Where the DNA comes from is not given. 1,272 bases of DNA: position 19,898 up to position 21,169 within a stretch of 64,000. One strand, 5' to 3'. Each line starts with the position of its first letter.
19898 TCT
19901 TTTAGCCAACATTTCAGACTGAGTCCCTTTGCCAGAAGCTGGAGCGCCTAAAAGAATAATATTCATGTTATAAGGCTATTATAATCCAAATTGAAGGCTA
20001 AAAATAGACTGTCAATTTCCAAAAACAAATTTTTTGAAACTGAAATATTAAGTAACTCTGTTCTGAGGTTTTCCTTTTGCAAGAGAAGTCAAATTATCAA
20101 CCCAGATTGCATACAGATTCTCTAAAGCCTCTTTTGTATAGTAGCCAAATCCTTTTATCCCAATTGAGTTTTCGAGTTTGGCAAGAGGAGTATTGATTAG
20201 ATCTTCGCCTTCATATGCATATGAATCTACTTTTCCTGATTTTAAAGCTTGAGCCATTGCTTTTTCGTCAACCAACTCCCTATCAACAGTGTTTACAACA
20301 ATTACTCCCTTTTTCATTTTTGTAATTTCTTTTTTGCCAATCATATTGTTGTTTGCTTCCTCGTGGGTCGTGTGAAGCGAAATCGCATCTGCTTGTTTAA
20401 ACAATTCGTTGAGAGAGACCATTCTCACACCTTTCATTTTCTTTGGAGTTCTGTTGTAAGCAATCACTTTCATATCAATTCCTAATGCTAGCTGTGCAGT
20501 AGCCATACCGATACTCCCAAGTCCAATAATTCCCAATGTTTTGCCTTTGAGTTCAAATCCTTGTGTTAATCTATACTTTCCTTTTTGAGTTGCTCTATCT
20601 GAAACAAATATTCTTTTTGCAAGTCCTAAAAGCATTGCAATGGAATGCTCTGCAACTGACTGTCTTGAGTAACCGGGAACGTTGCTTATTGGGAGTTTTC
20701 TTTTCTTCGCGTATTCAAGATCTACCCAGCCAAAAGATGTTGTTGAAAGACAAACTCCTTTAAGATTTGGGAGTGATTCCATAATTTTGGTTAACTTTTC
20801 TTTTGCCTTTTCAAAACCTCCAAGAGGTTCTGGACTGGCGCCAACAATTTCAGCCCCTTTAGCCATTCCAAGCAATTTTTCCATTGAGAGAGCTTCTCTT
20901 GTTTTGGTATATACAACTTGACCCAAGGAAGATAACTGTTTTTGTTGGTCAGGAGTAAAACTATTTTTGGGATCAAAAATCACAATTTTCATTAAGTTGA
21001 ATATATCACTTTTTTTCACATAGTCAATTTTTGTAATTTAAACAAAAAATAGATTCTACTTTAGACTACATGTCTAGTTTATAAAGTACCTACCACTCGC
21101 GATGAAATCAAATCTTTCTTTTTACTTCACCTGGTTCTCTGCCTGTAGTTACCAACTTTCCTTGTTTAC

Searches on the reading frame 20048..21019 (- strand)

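Call 3: search_protein_families(library=pfam, proteins=[window:20048-21019:-], max_evalue=0.1)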
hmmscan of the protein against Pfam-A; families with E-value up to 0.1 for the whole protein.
window:20048-21019:- (323 aa): 8 families
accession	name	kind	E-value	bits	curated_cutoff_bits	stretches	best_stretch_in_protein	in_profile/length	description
PF02826.25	2-Hacid_dh_C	-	5.7e-40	137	25.1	1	127-286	1-172/178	D-isomer specific 2-hydroxyacid dehydrogenase, NAD binding domain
PF00389.36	2-Hacid_dh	-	2.9e-17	63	24.6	1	22-322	8-133/134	D-isomer specific 2-hydroxyacid dehydrogenase, catalytic domain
PF03446.21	NAD_binding_2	-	0.0001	22.8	21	1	162-263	2-111/161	NAD binding domain of 6-phosphogluconate dehydrogenase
PF00670.27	AdoHcyase_NAD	-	0.00063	20.3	27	1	156-244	20-109/162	S-adenosyl-L-homocysteine hydrolase, NAD binding domain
PF07991.19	KARI_N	-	0.0027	17.8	20.6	1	157-240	2-90/165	Acetohydroxy acid isomeroreductase, NADPH-binding domain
PF01262.27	AlaDh_PNT_C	-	0.011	15.7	23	1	151-208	19-77/214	Alanine dehydrogenase/PNT, C-terminal domain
PF03720.21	UDPG_MGDP_dh_C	-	0.065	14.1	30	0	194-242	48-95/103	UDP-glucose/GDP-mannose dehydrogenase family, UDP binding domain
PF03807.23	F420_oxidored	-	0.075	14.1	21.6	0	162-197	2-39/94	NADP oxidoreductase coenzyme F420-dependent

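Call 4: search_protein_families(library=ncbifam, proteins=[window:20048-21019:-], max_evalue=0.1)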
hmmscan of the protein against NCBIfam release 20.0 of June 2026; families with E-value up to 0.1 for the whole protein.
window:20048-21019:- (323 aa): 29 families (the best 25 are shown)
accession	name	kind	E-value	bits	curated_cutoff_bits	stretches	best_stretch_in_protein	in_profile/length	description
TIGR01327.1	PGDH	equivalog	4.1e-43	147.9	454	1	78-320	55-307/525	phosphoglycerate dehydrogenase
NF005069.0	PRK06487.1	equivalog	3.8e-42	144.5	448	1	78-266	62-257/320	2-hydroxyacid dehydrogenase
NF009714.1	PRK13243.1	equivalog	7.1e-39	134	455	1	78-317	60-316/332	glyoxylate reductase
NF006263.0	PRK08410.1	equivalog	2e-37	129.3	389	1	77-267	55-253/311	D-2-hydroxyacid dehydrogenase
NF008759.0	PRK11790.1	equivalog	1.3e-36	126.2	404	1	28-303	27-306/410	phosphoglycerate dehydrogenase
NF005387.0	PRK06932.1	equivalog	7.2e-32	110.6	492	1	78-269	58-257/314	2-hydroxyacid dehydrogenase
NF000492.1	vanH_gen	exception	3.7e-29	101.8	540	1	90-269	69-249/312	D-lactate dehydrogenase VanH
NF011938.0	PRK15409.1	equivalog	4.3e-27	95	492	1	77-317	58-312/324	glyoxylate/hydroxypyruvate reductase GhrB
NF005027.0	PRK06436.1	equivalog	4.8e-26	91.6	261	1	111-322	75-288/303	2-hydroxyacid dehydrogenase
NF009127.0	PRK12480.1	equivalog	1.3e-25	90.1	579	1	74-268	59-257/330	D-lactate dehydrogenase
NF000004.1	vanH-D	exception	1.9e-25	89.7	550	1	91-269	76-255/323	D-lactate dehydrogenase VanH-D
NF005750.0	PRK07574.1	equivalog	1.3e-24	87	329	1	81-268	110-307/386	NAD-dependent formate dehydrogenase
NF006374.0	PRK08605.1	subfamily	1.7e-23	83.3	356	1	86-269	70-265/332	D-lactate dehydrogenase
NF000371.1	vanH_Agroup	exception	2.1e-22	79.7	700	1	91-268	75-253/322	VanH-A/VanH-Pt family D-lactate dehydrogenase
NF000112.1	vanH-Amyco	exception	1.6e-21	76.9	625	1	91-269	99-278/348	VanH-AOV family D-lactate dehydrogenase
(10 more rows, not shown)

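Call 51: search_protein_families(library=padloc, proteins=[window:20048-21019:-], max_evalue=0.01)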
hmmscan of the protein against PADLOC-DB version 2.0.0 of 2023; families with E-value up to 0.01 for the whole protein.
window:20048-21019:- (323 aa): 0 families
